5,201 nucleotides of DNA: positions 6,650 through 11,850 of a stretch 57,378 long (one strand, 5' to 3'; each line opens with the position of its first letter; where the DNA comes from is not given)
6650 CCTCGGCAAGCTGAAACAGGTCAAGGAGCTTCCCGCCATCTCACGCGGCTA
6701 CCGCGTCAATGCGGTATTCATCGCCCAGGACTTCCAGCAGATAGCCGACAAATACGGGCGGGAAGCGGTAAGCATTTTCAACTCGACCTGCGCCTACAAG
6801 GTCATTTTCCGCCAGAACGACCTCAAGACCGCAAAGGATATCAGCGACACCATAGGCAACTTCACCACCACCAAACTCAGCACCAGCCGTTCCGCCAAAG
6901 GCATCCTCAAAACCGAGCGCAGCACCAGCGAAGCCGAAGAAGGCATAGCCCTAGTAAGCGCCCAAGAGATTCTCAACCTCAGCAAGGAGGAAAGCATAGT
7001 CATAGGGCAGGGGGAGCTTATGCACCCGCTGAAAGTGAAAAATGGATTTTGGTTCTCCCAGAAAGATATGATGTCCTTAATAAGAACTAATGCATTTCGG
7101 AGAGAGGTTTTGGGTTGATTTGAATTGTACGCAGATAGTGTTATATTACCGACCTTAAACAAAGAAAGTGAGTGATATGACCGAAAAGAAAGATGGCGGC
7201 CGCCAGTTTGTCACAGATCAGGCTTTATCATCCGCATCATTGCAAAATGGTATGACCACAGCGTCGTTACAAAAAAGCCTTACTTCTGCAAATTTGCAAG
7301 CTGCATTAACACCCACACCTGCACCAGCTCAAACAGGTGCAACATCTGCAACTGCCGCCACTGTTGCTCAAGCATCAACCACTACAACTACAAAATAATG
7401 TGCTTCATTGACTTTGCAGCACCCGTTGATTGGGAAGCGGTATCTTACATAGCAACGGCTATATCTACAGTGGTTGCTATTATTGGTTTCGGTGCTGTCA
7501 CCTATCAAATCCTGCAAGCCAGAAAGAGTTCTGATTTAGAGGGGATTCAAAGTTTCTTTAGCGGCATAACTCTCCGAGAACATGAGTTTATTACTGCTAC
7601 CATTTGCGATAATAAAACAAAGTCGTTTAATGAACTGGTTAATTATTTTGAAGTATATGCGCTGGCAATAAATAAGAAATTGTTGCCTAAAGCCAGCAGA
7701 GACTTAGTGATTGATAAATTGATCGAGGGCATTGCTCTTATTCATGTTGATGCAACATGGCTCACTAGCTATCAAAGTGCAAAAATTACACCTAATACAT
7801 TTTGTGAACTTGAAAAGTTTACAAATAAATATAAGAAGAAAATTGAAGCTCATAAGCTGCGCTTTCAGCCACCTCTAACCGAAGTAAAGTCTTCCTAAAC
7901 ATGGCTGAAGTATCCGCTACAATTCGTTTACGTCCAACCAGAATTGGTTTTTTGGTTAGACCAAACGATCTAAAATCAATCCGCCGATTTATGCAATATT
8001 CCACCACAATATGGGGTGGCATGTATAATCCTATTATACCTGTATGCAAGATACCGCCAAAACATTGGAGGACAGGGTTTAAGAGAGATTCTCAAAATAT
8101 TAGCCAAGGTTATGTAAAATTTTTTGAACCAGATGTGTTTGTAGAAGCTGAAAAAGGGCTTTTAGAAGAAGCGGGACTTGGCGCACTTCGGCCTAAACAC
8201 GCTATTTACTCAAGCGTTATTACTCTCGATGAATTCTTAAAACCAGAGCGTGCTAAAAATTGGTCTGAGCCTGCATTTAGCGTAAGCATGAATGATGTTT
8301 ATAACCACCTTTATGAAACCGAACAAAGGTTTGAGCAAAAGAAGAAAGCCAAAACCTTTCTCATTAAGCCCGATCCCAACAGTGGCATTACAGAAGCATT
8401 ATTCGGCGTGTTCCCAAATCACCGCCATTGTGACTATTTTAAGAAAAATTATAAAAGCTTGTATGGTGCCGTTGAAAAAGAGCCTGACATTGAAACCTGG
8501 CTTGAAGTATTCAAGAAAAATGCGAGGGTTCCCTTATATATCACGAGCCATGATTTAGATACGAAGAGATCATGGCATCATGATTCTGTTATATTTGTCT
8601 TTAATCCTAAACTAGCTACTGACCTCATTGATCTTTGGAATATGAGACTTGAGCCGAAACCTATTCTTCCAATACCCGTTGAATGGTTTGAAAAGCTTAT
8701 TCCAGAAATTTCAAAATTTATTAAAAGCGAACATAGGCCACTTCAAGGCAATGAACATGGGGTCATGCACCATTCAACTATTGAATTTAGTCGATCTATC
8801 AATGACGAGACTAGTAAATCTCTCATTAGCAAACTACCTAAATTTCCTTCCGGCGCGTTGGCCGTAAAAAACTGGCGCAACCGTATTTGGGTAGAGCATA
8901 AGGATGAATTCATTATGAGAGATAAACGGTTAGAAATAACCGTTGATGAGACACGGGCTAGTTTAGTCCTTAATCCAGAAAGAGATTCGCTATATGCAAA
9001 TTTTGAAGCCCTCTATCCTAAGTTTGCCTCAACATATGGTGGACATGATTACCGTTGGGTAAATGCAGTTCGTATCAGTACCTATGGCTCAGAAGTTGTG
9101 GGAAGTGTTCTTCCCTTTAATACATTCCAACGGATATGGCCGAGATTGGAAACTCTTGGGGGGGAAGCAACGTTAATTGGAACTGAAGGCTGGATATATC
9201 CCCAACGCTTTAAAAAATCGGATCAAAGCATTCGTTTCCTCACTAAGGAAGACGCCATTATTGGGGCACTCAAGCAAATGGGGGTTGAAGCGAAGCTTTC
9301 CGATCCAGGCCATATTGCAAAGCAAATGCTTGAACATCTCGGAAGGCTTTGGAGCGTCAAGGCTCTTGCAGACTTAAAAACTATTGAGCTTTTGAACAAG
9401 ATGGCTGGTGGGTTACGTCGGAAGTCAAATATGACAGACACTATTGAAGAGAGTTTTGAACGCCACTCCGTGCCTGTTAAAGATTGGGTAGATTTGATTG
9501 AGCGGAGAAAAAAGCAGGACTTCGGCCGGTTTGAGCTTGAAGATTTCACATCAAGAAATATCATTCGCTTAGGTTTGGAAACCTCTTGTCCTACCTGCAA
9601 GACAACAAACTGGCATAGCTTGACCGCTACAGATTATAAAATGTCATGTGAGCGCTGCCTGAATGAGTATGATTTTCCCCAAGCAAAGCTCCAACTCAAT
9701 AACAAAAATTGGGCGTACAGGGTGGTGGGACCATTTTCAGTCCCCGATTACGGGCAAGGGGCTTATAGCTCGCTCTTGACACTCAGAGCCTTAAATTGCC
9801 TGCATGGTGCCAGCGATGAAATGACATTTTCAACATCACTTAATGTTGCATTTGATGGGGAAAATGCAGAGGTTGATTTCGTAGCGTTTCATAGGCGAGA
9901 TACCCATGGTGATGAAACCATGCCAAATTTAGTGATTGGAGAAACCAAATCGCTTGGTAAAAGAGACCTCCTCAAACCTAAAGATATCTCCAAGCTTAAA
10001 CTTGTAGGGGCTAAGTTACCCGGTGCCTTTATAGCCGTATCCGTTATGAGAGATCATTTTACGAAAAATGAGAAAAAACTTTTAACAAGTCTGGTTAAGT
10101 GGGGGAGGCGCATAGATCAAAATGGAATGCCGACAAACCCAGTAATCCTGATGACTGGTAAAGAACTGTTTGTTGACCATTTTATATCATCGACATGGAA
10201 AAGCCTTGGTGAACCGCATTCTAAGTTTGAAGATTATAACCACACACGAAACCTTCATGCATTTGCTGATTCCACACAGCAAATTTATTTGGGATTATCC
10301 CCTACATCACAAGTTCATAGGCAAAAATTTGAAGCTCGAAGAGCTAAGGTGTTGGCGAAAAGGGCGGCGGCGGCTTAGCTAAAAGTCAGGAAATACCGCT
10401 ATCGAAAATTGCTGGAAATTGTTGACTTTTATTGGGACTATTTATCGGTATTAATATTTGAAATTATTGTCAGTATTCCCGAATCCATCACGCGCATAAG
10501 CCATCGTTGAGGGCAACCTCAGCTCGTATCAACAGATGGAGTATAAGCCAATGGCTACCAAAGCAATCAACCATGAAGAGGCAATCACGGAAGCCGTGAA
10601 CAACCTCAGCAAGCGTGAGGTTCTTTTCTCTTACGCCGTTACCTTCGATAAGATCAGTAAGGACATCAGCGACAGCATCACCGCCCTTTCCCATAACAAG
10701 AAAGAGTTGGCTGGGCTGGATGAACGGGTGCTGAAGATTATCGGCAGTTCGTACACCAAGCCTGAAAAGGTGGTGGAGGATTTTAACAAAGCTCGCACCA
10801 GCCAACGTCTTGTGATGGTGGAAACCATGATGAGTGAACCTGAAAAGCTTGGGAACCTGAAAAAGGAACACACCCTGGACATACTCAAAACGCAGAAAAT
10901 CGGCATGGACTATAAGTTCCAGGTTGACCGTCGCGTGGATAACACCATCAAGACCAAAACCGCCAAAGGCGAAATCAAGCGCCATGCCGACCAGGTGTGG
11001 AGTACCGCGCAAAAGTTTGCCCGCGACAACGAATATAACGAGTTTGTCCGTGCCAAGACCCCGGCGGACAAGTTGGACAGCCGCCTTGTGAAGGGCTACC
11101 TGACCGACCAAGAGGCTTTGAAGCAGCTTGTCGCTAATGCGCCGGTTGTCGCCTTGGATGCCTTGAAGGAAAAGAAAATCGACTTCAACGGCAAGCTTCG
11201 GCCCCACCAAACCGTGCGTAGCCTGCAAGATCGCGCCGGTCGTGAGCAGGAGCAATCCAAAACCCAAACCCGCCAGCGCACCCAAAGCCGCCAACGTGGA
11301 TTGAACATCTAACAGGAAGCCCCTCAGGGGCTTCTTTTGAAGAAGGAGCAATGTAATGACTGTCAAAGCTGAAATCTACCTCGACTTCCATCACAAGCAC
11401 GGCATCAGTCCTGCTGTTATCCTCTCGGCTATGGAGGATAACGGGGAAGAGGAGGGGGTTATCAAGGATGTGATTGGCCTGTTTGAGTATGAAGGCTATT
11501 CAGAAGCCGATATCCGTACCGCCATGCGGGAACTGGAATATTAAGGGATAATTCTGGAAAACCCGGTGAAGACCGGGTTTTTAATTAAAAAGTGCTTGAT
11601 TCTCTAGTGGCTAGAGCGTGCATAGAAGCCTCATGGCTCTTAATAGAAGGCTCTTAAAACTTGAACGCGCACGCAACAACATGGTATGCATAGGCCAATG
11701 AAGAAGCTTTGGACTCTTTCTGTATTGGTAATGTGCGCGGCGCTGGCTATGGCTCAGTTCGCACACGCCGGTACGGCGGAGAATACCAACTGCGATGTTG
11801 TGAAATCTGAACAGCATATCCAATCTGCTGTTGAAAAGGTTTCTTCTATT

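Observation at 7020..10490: AT-rich cargo block fused onto the 3' end of virD4, with its own promoter and a tightly coupled three-gene operon of unknown function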

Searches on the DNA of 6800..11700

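Call 92: search_rna_families(source=window, start=6800, end=11700, threshold=evalue, max_evalue=1)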
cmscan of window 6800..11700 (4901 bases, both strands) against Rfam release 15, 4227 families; matches with E-value up to 1: 2.
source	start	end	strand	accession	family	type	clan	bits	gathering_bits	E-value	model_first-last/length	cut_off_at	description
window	11464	11581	+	RF00195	RsmY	Gene; sRNA;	CL00106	27.7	57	0.00067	1-121/121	no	RsmY RNA family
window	8335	8361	-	RF00489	ctRNA_p42d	Gene; antisense;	-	24.2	50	0.057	1-46/46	no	ctRNA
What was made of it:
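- Tried and rejected: Rfam found nothing above gathering score in 6800-11700 (call 92).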

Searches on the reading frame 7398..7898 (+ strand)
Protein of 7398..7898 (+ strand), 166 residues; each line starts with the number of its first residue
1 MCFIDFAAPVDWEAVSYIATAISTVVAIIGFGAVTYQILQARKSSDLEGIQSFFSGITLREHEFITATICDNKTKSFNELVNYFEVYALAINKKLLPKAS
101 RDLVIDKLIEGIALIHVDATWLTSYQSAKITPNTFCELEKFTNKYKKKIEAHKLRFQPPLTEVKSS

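Call 3: search_protein_families(library=pfam, proteins=[window:7398-7898:+], max_evalue=1)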
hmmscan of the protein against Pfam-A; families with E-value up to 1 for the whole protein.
window:7398-7898:+ (166 aa): 3 families
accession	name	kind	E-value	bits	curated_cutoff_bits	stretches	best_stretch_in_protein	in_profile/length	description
PF15956.11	DUF4760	-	0.0052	17.4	25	1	38-144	30-140/141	Domain of unknown function (DUF4760)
PF00961.24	LAGLIDADG_1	-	0.0063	17.8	23.1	1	39-95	34-93/102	LAGLIDADG endonuclease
PF09221.15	Bacteriocin_IId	-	0.016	15.8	23.6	1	14-37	20-43/67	Bacteriocin class IId cyclical uberolysin-like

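Call 4: search_protein_families(library=padloc, proteins=[window:7398-7898:+], max_evalue=1)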
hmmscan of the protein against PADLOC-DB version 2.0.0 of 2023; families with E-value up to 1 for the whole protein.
window:7398-7898:+ (166 aa): 0 families

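Call 5: search_protein_families(library=ncbifam, proteins=[window:7398-7898:+], max_evalue=1)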
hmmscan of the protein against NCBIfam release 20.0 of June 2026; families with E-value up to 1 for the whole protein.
window:7398-7898:+ (166 aa): 3 families
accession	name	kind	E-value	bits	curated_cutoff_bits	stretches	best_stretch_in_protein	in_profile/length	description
NF041807.1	daptide_Mpa3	equivalog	0.27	11.1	40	1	7-28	15-37/39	MpaA3 family daptide-type RiPP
NF041200.1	mob_BfmA_Nterm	domain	0.42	10.9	24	0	71-111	23-61/81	BfmA/BtgA family mobilization protein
NF041808.1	daptide_123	subfamily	0.6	9.9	25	0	6-28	10-35/37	daptide-type RiPP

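Call 15: find_homologous_proteins(query=window:7398-7898:+)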
Query window:7398-7898:+ (166 aa): 1 proteins with E <= 0.001 among 35 candidates.
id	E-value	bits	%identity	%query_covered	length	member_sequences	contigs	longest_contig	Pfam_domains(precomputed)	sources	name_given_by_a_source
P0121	2.2e-103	361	100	100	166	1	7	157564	-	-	-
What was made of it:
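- Tried and rejected: The word-indexed homolog search for orfB suggested an orphan (call 15).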

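Call 45: search_protein_families(library=phrogs, proteins=[window:7398-7895:+], max_evalue=0.1)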
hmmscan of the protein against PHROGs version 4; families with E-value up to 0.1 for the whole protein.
window:7398-7895:+ (166 aa): 0 families

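Call 49: search_protein_representatives(protein=window:7398-7895:+)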
Query: 166 residues. Proteins with E-value up to 0.001 (for the whole library): 122; up to 1e-10: 47; up to 1e-30: 1. The best 122 are listed.
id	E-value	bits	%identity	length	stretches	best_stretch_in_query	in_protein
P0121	6.9e-104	361.0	100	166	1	1-166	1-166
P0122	4.7e-27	111.5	40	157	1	10-154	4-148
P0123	2.4e-22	96.2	36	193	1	6-154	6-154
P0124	1.4e-21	93.8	35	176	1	11-155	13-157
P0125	3.9e-21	92.3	38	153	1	9-155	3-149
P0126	1.2e-19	87.5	35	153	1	8-150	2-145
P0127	1.5e-18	83.9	34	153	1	10-152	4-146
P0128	1.8e-18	83.6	36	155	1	19-151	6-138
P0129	3.6e-18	82.7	35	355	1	11-152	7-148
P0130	1.9e-17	80.4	37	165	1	12-155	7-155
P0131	2.8e-17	79.8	32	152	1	17-152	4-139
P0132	4.3e-17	79.2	37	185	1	10-149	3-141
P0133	4.7e-17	79.1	32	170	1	8-156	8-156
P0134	9.3e-17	78.1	30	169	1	10-151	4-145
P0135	1.4e-16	77.5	34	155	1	10-151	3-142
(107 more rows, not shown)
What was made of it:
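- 7398..7898 (+): orfB: a 166-aa protein with one predicted N-terminal transmembrane helix (residues 17-35) and a helical domain. It is distantly DUF4760-like. Exhaustive phmmer found 122 representative relatives at E<=1e-3 and 47 at E<=1e-10, nearly all 150-170 aa (call 49).
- Tried and rejected: Exhaustive phmmer overturned that (call 49).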

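Call 54: search_protein_families(library=pfam, alignment_id=A4, max_evalue=0.001)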
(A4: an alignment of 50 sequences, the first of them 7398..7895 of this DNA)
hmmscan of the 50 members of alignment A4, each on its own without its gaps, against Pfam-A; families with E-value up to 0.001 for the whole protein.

A. member 1, window:7398-7895:+ (166 aa): 0 families

B. families by the number of members that match (of 50 scanned): 1 family
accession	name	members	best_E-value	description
PF15956.11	DUF4760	4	4.8e-05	Domain of unknown function (DUF4760)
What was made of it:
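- On Pfam DUF4760 (orfB): Only 4 of 50 relatives reach E<=1e-3 (call 54).
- Closest known: Pfam DUF4760. Same: Four of 50 relatives reach E<=1e-3 (call 54).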

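Call 55: find_encoding_contigs(protein=P0122, flank=5000, max_places=3)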
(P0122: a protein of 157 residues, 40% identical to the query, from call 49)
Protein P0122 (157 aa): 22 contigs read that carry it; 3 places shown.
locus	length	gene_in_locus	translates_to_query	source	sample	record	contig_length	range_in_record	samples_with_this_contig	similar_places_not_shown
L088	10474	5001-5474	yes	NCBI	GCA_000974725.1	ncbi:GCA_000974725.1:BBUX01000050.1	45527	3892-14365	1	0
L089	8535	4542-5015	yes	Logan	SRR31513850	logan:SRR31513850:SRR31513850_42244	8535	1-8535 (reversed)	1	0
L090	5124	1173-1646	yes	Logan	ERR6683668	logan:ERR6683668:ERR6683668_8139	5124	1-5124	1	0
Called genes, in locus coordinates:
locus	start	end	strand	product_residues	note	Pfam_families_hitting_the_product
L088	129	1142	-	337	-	-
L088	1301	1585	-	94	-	PF20605:Antitox_RHH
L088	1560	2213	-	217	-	PF01656:CbiA, PF06564:CBP_BcsQ (faint), PF09140:MipZ (weak), PF10609:ParA (weak), PF13614:AAA_31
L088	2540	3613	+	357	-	PF01569:PAP2 (weak), PF22778:VCPO_2nd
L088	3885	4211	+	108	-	PF05973:Gp49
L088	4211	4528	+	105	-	-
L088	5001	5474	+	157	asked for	-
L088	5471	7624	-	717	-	PF00270:DEAD, PF00271:Helicase_C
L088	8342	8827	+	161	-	-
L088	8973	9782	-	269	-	PF13276:HTH_21, PF00665:rve, PF13683:rve_3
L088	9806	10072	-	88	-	PF01527:HTH_Tnp_1, PF13384:HTH_23, PF13518:HTH_28, PF13551:HTH_29 (weak)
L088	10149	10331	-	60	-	-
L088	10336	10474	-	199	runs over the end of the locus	PF00239:Resolvase, PF00440:TetR_N (faint), PF02796:HTH_7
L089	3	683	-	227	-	?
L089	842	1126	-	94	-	PF20605:Antitox_RHH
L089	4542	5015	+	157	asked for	-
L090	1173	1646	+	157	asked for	-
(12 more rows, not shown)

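Call 58: find_encoding_contigs(protein=P0123, flank=4000, max_places=3)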
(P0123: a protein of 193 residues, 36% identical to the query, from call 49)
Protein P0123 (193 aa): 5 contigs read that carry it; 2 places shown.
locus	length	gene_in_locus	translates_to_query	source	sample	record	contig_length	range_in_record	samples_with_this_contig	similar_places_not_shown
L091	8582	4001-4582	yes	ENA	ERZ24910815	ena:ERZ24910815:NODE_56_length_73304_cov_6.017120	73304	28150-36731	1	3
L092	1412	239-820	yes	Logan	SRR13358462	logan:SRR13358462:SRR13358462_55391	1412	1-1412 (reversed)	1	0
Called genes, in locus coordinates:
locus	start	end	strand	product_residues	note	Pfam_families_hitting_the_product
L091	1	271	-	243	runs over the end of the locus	PF03472:Autoind_bind, PF00196:GerE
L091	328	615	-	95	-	-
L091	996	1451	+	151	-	-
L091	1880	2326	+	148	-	-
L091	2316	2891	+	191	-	PF13470:PIN_3, PF26343:VapC50_C (weak)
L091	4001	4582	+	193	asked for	-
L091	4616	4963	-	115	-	PF03992:ABM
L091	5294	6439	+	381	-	PF00899:ThiF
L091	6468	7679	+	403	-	PF05977:MFS_3, PF07690:MFS_1, PF13347:MFS_2 (faint), PF07690:MFS_1 (weak)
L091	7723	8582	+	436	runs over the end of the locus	PF13379:NMT1_2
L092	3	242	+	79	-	?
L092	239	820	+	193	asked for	-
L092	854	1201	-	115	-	PF03992:ABM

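Call 59: find_encoding_contigs(protein=P0125, flank=4000, max_places=3)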
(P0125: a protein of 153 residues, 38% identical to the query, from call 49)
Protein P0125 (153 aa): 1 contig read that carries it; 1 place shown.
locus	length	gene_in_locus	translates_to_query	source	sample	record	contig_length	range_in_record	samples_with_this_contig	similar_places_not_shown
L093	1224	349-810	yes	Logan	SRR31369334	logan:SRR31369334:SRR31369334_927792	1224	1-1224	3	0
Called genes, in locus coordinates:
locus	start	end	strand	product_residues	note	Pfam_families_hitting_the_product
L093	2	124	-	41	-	?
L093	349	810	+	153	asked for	-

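Call 64: find_encoding_contigs(protein=P0124, flank=4000, max_places=2)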
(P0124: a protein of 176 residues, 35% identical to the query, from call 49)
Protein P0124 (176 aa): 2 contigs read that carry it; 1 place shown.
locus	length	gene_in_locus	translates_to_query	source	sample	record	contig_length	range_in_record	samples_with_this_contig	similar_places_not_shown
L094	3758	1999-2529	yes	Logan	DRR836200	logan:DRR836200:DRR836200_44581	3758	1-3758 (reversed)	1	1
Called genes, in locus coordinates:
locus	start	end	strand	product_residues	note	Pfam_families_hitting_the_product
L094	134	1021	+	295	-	PF18144:SMODS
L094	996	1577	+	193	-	PF18186:SLATT_4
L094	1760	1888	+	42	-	-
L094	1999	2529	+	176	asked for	-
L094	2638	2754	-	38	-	-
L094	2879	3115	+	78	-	PF13560:HTH_31 (weak), PF01381:HTH_3 (weak)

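Call 65: find_encoding_contigs(protein=P0126, flank=4000, max_places=2)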
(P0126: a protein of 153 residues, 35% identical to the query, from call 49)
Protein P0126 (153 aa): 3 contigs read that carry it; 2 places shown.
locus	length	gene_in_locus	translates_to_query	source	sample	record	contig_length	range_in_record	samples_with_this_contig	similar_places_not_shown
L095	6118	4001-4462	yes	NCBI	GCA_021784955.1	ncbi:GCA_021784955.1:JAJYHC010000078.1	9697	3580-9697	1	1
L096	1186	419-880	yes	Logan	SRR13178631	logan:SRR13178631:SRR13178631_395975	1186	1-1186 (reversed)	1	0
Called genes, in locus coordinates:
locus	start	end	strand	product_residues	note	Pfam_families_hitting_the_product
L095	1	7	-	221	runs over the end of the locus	PF04296:YlxR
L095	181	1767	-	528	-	PF08529:NusA_N, PF00575:S1 (weak), PF13184:KH_NusA_1st, PF26594:KH_NusA_2nd, PF14520:HHH_5 (faint)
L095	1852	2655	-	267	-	PF02576:RimP_N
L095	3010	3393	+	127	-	PF06296:RelE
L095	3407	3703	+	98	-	PF15731:MqsA_antitoxin (weak), PF01381:HTH_3 (weak)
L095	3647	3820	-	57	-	-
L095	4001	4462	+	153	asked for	-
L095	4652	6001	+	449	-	-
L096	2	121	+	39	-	?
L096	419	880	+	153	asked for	-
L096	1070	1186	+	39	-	?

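Call 66: find_encoding_contigs(protein=P0127, flank=4000, max_places=2)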
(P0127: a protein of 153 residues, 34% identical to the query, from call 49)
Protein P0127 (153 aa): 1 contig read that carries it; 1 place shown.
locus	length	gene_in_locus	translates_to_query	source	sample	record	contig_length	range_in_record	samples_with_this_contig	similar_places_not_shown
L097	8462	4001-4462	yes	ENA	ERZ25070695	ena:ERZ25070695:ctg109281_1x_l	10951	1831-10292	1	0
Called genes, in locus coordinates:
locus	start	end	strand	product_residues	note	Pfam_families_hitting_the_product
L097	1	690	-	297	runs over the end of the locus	PF01063:Aminotran_4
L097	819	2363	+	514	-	PF02776:TPP_enzyme_N, PF02775:TPP_enzyme_C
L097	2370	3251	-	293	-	-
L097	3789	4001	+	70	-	-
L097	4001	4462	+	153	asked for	-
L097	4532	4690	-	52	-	-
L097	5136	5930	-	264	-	-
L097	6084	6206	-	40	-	-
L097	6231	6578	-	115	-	-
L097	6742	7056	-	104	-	-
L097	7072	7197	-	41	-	-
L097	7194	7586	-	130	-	-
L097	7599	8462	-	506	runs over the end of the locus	?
